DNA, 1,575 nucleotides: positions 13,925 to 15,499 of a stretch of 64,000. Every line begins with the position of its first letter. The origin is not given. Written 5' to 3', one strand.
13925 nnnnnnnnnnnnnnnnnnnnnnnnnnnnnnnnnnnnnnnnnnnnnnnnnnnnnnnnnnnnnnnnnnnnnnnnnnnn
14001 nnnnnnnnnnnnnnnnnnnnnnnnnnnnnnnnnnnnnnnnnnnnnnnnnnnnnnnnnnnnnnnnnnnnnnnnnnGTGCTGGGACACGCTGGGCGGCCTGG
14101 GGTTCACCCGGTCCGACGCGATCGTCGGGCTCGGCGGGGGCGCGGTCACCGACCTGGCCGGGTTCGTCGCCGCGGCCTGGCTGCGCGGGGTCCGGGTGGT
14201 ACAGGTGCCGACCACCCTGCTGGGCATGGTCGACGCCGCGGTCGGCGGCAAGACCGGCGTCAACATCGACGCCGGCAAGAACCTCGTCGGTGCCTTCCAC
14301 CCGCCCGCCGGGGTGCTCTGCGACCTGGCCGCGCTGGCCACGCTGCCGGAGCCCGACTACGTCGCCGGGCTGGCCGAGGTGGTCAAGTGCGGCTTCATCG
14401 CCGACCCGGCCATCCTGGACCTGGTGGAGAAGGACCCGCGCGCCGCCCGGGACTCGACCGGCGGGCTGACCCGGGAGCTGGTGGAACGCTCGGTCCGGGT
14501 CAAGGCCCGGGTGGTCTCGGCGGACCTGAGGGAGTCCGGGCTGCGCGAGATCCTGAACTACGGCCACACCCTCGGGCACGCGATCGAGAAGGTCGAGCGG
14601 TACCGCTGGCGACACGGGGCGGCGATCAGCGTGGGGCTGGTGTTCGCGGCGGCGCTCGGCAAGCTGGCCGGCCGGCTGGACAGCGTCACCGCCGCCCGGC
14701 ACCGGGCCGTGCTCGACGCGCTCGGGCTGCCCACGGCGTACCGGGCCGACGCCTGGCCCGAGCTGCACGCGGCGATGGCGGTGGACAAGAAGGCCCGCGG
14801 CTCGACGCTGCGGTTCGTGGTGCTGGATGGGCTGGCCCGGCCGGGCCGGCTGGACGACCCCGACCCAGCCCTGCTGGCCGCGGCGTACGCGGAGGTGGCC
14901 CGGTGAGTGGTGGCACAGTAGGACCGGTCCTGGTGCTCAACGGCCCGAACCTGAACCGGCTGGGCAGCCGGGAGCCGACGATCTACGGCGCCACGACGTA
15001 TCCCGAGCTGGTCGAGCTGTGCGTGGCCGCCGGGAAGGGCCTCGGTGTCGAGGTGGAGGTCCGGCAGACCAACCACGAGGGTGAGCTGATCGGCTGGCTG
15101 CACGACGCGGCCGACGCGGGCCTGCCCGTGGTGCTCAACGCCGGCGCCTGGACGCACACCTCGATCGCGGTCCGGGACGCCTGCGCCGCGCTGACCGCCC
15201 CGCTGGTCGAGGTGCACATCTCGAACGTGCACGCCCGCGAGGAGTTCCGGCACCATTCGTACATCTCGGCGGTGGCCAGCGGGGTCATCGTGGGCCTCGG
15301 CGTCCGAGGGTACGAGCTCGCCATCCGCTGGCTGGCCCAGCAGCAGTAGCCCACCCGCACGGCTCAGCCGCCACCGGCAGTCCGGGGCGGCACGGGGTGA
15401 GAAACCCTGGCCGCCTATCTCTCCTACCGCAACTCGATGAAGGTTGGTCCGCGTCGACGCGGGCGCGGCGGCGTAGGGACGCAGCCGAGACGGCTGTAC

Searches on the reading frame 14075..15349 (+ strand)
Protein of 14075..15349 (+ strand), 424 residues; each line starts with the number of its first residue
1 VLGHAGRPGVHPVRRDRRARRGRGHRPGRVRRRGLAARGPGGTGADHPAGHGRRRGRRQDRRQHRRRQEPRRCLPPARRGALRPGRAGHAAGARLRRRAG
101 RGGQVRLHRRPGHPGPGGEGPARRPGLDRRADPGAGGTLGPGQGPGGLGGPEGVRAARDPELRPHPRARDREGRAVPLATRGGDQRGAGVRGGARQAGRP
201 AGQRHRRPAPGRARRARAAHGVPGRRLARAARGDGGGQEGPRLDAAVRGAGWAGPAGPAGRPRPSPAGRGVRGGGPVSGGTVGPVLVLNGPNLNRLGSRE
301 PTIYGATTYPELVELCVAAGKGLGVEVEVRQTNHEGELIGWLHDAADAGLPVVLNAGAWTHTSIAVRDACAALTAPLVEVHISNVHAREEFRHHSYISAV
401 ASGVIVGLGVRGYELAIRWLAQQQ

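Call 48: search_protein_families(library=pfam, proteins=[window:14075-15349:+], max_evalue=0.001)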
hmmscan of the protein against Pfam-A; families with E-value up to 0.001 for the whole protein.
window:14075-15349:+ (424 aa): 1 family
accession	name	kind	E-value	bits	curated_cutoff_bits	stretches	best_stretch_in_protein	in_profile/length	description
PF01220.24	DHquinase_II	-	6.5e-56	188.3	23.3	1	285-420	2-137/138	Dehydroquinase class II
